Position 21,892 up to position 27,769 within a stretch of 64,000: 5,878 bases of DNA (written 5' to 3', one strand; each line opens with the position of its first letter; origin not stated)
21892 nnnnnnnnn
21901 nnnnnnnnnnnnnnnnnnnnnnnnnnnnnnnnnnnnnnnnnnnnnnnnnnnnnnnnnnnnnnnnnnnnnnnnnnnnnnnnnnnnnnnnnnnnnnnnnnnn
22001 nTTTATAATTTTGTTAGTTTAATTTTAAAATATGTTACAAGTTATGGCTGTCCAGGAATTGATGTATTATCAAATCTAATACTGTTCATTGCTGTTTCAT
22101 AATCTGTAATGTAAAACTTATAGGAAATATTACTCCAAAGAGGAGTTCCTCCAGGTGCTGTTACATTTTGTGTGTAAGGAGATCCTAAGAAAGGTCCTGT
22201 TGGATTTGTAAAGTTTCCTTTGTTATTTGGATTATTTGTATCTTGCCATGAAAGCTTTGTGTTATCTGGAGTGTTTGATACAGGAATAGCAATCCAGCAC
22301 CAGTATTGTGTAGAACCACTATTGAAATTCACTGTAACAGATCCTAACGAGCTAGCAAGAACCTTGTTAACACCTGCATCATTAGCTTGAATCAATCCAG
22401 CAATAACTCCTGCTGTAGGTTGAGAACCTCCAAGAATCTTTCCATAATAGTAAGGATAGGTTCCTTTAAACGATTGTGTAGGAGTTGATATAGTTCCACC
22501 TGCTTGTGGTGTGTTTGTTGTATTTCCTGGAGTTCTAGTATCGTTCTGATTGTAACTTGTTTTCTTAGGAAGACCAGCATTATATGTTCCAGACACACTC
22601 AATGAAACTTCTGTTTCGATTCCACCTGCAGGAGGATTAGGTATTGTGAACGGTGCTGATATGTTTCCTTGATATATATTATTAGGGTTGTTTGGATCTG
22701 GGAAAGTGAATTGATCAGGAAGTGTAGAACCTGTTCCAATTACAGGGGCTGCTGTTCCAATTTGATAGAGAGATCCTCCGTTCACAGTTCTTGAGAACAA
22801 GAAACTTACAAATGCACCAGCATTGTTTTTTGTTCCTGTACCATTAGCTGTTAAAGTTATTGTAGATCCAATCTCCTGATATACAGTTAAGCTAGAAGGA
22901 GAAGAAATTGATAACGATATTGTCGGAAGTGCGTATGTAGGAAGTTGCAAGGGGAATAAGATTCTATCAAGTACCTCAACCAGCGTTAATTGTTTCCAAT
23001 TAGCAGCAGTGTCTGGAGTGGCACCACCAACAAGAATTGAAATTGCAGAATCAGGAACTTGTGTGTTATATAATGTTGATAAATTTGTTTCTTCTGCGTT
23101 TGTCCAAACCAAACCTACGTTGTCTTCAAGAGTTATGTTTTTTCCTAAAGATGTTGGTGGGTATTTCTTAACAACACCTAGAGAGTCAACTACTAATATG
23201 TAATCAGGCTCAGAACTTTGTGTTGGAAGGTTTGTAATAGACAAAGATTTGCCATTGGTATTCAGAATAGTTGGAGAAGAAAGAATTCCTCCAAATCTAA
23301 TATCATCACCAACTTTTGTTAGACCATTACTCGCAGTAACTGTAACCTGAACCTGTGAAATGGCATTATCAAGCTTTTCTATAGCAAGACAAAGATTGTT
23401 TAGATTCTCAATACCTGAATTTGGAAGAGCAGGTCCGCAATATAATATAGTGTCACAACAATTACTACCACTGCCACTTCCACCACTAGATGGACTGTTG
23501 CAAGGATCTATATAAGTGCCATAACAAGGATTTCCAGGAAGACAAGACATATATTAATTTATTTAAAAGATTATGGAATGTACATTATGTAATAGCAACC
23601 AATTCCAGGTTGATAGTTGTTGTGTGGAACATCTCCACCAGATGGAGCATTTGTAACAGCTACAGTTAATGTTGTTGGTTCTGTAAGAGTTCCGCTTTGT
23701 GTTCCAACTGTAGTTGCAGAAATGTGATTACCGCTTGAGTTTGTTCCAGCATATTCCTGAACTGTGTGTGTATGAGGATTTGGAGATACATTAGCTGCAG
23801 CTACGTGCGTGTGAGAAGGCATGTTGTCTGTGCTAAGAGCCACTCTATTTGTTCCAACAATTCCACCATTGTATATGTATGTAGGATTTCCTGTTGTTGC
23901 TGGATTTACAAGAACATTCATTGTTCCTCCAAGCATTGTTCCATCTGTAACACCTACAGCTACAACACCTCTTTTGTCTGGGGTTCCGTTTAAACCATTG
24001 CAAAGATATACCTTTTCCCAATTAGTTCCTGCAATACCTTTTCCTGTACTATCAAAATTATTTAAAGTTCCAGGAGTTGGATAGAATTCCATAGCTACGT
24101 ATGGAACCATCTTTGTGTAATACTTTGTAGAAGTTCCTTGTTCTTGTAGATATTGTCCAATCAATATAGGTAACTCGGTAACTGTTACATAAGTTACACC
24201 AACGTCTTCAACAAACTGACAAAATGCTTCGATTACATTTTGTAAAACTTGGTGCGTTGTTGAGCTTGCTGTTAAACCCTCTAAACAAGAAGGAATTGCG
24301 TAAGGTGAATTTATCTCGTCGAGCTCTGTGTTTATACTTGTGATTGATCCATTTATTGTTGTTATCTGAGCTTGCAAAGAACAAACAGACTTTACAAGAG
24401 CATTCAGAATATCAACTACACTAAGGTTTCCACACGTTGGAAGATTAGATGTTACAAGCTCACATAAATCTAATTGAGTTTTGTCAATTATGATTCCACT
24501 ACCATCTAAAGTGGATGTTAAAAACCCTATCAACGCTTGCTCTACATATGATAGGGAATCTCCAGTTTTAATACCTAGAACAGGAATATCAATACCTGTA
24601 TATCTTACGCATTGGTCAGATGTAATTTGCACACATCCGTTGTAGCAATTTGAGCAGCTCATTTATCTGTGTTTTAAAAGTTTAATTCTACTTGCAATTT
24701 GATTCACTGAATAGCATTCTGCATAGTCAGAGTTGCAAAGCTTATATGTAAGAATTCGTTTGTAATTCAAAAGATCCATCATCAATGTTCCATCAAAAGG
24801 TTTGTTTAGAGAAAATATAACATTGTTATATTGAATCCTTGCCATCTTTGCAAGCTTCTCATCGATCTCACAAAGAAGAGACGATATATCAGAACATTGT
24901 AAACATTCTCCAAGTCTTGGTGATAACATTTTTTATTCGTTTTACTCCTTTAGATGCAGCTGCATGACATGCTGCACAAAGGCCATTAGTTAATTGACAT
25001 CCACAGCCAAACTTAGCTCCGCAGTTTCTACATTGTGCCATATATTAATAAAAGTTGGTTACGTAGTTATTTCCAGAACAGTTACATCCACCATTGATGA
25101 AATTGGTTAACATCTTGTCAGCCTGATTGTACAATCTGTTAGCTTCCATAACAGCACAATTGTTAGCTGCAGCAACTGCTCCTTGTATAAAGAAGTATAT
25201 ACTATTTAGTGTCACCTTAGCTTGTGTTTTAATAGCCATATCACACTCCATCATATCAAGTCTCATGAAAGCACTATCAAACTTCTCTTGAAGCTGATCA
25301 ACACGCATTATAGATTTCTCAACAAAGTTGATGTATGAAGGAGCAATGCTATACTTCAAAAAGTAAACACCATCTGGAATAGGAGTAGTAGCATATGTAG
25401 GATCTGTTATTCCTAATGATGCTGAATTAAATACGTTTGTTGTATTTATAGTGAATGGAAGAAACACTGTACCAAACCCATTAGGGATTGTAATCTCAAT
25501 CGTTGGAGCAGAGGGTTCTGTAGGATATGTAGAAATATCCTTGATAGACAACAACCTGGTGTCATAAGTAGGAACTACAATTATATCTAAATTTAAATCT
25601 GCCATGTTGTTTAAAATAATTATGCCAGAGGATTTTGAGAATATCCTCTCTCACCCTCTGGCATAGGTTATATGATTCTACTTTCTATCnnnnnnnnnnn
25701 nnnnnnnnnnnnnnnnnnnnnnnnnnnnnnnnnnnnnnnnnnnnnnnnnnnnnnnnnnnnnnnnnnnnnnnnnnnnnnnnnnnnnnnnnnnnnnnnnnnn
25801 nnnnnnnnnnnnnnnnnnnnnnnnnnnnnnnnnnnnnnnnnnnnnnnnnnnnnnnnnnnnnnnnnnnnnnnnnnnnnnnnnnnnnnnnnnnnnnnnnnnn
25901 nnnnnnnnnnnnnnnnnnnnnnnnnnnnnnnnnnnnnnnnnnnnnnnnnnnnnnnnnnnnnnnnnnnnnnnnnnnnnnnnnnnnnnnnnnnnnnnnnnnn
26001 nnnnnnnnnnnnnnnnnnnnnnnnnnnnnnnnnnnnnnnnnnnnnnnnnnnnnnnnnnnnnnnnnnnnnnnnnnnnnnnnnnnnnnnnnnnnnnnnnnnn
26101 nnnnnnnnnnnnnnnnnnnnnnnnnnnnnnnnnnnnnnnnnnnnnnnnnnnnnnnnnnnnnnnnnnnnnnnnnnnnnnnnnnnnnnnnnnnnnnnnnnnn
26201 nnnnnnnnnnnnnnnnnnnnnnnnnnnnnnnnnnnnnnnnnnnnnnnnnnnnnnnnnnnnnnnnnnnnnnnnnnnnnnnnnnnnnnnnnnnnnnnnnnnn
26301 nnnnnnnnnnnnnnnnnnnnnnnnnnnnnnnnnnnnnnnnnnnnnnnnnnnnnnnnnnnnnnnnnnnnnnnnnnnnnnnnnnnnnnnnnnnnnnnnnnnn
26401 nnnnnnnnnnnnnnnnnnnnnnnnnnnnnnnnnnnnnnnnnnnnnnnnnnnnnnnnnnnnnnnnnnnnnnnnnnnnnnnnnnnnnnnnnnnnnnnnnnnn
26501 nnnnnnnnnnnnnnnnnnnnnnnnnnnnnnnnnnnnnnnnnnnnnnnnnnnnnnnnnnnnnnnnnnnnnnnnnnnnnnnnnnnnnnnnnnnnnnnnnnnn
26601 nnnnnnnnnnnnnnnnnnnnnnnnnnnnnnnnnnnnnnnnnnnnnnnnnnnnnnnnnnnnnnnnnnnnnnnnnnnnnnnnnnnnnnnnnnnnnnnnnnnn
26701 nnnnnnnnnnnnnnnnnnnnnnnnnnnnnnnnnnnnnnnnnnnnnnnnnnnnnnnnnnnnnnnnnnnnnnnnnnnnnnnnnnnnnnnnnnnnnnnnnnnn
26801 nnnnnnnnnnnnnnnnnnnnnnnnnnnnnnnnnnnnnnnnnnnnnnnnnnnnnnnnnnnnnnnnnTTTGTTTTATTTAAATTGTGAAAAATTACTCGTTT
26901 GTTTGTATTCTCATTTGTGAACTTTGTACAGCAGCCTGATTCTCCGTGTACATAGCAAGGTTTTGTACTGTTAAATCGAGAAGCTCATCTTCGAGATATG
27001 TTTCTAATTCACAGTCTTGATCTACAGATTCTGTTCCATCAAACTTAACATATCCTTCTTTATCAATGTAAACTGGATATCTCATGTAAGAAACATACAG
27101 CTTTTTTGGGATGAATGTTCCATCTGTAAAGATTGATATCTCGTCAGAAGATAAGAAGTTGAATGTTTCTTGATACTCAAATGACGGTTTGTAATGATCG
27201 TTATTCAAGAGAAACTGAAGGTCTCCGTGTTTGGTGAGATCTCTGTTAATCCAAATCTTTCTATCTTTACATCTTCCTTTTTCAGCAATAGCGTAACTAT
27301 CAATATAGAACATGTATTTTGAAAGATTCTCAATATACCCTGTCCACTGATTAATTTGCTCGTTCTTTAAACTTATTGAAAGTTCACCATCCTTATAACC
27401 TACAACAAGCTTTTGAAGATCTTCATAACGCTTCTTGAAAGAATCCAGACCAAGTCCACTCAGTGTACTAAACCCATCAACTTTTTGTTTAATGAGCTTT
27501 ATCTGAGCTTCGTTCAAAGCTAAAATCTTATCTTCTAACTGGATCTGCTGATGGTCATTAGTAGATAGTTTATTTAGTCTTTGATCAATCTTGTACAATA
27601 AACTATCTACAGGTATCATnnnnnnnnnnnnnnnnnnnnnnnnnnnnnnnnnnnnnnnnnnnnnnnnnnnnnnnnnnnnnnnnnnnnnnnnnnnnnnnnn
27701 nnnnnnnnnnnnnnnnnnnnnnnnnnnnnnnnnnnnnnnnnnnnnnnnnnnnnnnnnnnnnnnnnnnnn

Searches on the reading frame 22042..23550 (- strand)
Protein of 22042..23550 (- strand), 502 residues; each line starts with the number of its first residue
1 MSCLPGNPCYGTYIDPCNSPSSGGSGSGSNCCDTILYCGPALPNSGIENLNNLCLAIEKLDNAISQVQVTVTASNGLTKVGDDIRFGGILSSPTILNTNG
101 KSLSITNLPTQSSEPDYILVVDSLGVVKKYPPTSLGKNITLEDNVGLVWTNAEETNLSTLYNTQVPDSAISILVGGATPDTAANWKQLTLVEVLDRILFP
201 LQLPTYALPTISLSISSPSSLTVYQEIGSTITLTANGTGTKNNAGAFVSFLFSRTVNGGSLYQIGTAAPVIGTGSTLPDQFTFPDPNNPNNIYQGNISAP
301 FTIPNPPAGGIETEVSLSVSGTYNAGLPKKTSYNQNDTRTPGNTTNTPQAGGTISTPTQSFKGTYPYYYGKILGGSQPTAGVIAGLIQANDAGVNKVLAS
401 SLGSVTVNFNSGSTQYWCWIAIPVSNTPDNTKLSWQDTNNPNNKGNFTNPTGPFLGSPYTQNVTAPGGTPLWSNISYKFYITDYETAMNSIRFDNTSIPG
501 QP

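Call 9: search_protein_families(library=pfam, proteins=[window:22042-23550:-], max_evalue=0.1)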
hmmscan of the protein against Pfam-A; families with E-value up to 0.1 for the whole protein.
window:22042-23550:- (502 aa): 0 families

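Call 10: search_protein_families(library=phrogs, proteins=[window:22042-23550:-], max_evalue=0.01)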
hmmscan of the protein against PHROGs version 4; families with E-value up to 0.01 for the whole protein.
window:22042-23550:- (502 aa): 0 families

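Call 56: find_homologous_proteins(query=window:22042-23550:-, max_evalue=0.001)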
Query window:22042-23550:- (502 aa): 73 proteins with E <= 0.001 among 8000 candidates.
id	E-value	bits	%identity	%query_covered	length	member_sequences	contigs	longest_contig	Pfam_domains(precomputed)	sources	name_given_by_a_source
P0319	0.0e+0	1116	100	100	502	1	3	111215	-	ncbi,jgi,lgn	jgi:hypothetical protein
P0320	2.7e-215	734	69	99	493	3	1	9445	-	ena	-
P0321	4.2e-205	700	65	100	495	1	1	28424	-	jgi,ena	jgi:hypothetical protein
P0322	7.3e-200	683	64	100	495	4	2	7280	-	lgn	-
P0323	4.6e-156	538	54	100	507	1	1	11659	-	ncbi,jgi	jgi:hypothetical protein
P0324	3.3e-153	529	54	100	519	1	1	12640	-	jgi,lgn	jgi:hypothetical protein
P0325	5.1e-127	442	49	97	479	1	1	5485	-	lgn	-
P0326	8.1e-127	442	50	97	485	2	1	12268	-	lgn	-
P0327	7.3e-112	392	46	97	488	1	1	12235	-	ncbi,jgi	jgi:hypothetical protein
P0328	6.9e-111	389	46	99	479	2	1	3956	-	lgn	-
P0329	2.8e-110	387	46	99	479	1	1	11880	-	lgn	-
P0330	4.0e-109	383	45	97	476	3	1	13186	-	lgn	-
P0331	5.2e-107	376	46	97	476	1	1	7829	-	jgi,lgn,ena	jgi:hypothetical protein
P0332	1.5e-106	375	46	99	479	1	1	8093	-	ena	-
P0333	9.9e-106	372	44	99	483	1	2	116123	-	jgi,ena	jgi:hypothetical protein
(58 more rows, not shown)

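Call 75: search_dna_similar(query=window:22042-23550:-, collection=phages, mode=protein, max_evalue=0.001, max_rows=30)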
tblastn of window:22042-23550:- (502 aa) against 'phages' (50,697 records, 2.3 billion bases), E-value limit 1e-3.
No match.

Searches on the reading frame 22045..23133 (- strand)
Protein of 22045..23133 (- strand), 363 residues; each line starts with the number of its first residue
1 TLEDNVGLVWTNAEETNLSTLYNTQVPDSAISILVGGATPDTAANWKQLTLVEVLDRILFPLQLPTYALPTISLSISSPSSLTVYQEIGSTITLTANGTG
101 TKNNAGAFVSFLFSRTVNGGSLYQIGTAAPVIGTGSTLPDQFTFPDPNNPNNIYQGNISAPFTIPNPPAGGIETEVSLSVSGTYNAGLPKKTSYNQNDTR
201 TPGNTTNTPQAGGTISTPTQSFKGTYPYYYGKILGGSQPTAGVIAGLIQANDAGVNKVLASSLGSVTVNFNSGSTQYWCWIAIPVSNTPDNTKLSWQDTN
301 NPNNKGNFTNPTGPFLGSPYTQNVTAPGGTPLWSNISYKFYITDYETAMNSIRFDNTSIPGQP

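Call 69: find_related_loci(query=A5, collection=viral_contigs, flank=6000)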
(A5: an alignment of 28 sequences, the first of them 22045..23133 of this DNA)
Query A5 (363 aa) in viral_contigs; peptide patterns used: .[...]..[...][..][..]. (x = any residue, [..] = any of these).
186 stretches matched a pattern; 151 encode a relative of the query (tblastn E <= 1e-3); the best 80 are kept; 79 distinct loci.
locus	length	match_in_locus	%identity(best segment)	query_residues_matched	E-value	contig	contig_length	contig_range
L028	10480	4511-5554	43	1-356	1e-65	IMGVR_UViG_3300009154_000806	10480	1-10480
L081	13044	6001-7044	43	1-356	1e-65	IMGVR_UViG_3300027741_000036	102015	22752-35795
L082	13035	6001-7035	42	1-356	5e-65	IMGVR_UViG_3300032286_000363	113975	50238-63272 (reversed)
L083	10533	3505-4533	41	1-356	2e-63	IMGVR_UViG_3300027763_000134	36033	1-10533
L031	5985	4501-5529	41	1-356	3e-63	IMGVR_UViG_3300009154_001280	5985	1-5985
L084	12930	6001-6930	39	11-343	4e-58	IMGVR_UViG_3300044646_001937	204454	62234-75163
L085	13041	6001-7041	42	1-355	6e-55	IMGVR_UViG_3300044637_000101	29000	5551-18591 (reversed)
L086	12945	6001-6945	41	1-347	4e-52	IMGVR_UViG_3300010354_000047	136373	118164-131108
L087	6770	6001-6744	44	1-246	1e-50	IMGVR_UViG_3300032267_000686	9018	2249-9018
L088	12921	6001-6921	38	20-347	5e-50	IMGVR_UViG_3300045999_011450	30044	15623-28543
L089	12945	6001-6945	38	1-347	6e-49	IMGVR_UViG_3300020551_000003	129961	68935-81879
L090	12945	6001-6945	39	1-347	7e-49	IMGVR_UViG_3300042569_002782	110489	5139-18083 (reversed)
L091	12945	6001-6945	38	1-347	6e-49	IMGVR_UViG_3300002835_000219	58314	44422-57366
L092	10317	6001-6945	39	1-347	7e-49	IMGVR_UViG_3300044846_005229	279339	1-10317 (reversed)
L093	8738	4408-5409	42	1-343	7e-49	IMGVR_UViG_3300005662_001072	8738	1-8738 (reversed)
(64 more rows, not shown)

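Call 70: search_solved_structures(query=A5, max_evalue=1, show_alignments=2)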
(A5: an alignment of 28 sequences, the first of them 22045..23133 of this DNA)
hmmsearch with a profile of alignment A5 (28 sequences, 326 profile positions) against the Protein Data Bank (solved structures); distinct sequences matched with E-value up to 1: 1.
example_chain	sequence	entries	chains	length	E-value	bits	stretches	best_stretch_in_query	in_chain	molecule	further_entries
6cl4_A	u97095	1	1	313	0.5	12.8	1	202-225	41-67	Lipase C12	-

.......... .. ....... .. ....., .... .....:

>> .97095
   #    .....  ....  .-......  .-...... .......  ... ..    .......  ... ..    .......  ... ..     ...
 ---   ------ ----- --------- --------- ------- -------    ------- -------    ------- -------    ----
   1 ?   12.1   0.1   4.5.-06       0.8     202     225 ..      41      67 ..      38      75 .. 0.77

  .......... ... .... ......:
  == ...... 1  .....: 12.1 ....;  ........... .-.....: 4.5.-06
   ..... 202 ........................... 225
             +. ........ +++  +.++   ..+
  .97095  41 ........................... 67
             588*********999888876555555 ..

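Call 83: search_protein_families(library=pfam, alignment_id=A5, max_evalue=0.1)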
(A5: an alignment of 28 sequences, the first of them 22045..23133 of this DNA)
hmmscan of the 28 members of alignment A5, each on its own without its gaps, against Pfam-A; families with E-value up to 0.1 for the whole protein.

A. member 1, window:22045-23133:- (363 aa): 0 families

B. families by the number of members that match (of 28 scanned): 1 family
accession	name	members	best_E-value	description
PF18736.6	pEK499_p136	1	0.087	HEPN pEK499 p136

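Call 84: search_protein_families(library=phrogs, alignment_id=A5, max_evalue=0.01)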
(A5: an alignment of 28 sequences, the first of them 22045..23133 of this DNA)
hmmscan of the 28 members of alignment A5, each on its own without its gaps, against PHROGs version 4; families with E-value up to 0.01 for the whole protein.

A. member 1, window:22045-23133:- (363 aa): 0 families

B. families by the number of members that match (of 28 scanned): 3 families
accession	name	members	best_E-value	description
phrog_13296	-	2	0.0047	-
phrog_35541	-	1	0.0023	-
phrog_29541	-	1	0.0086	-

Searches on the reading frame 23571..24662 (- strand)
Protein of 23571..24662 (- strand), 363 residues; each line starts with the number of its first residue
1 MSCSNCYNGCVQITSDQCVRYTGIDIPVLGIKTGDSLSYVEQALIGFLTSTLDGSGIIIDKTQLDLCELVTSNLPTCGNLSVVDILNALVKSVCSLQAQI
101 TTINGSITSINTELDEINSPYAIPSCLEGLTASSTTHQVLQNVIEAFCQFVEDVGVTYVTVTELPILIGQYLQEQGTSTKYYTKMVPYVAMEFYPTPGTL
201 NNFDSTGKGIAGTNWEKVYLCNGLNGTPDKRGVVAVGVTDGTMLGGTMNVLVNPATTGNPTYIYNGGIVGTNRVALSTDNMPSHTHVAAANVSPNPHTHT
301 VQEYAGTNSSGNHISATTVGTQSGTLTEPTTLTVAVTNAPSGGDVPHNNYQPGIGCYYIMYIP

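Call 9: search_protein_families(library=pfam, proteins=[window:23571-24662:-], max_evalue=0.1)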
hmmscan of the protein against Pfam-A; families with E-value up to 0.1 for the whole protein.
window:23571-24662:- (363 aa): 2 families
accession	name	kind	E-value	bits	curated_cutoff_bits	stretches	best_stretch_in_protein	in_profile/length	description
PF21939.1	Gp10_C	-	0.0042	18.5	27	1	265-358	56-135/139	Baseplate structural protein Gp10, C-terminal domain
PF08389.18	Xpo1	-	0.006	17.1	22.7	1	65-176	30-138/147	Exportin 1-like protein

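Call 10: search_protein_families(library=phrogs, proteins=[window:23571-24662:-], max_evalue=0.01)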
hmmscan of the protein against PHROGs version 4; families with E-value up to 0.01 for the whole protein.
window:23571-24662:- (363 aa): 2 families
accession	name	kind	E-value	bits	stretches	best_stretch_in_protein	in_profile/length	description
phrog_8763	-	tail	7.3e-15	55.2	1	211-361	594-747/1024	tail protein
phrog_8469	-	tail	7.4e-08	33.1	1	180-339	110-252/303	tail fiber protein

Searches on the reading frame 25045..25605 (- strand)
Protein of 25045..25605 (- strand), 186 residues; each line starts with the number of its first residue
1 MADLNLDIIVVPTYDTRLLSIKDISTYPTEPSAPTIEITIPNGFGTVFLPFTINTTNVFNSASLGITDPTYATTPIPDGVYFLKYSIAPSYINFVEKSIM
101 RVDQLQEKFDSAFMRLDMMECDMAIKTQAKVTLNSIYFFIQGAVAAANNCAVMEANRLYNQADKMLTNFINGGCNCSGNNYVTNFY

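Call 9: search_protein_families(library=pfam, proteins=[window:25045-25605:-], max_evalue=0.1)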
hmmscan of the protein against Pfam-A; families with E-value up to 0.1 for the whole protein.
window:25045-25605:- (186 aa): 0 families

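Call 10: search_protein_families(library=phrogs, proteins=[window:25045-25605:-], max_evalue=0.01)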
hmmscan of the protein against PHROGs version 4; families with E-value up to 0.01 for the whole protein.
window:25045-25605:- (186 aa): 0 families

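Call 46: search_solved_structures(query=window:25045-25605:-, max_evalue=1)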
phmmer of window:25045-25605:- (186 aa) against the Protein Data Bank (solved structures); distinct sequences matched with E-value up to 1: 3.
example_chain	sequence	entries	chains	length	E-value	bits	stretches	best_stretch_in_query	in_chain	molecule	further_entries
3d65_I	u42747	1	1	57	0.064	16.4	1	148-184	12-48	Textilinin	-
3byb_A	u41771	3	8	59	0.07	16.3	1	148-184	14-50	Textilinin | Textilinin-1 | Kunitz-type serine protease inhibitor textilinin-1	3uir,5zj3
4u32_X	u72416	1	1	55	0.4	13.8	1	149-183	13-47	Kunitz-type protease inhibitor 2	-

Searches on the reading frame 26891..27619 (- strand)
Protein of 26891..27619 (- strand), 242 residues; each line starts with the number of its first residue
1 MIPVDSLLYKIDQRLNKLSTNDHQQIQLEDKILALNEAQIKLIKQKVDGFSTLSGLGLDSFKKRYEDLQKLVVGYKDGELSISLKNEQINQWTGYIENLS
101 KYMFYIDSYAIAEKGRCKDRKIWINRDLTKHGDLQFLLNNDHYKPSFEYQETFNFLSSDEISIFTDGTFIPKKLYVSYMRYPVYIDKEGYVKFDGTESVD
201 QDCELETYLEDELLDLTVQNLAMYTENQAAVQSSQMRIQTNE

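Call 17: search_protein_families(library=phrogs, proteins=[window:26891-27619:-], max_evalue=0.001)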
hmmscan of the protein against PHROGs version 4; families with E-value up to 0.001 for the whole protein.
window:26891-27619:- (242 aa): 2 families
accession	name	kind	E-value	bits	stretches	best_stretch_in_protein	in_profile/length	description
phrog_29507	-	head and packaging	2.1e-05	25.2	1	105-217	88-192/219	virion structural protein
phrog_15924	-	unknown function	9.1e-05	23.1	1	7-195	6-180/235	-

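Call 48: search_solved_structures(query=window:26891-27619:-, max_evalue=1)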
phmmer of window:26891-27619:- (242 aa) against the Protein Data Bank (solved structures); distinct sequences matched with E-value up to 1: 2.
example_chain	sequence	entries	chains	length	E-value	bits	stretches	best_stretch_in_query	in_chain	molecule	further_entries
7qoj_E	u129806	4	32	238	0.18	14.8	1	11-232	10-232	Ring protein 4/5 gp34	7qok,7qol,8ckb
7qs5_A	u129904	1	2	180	0.39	13.8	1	89-146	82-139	Tripartite motif-containing protein 67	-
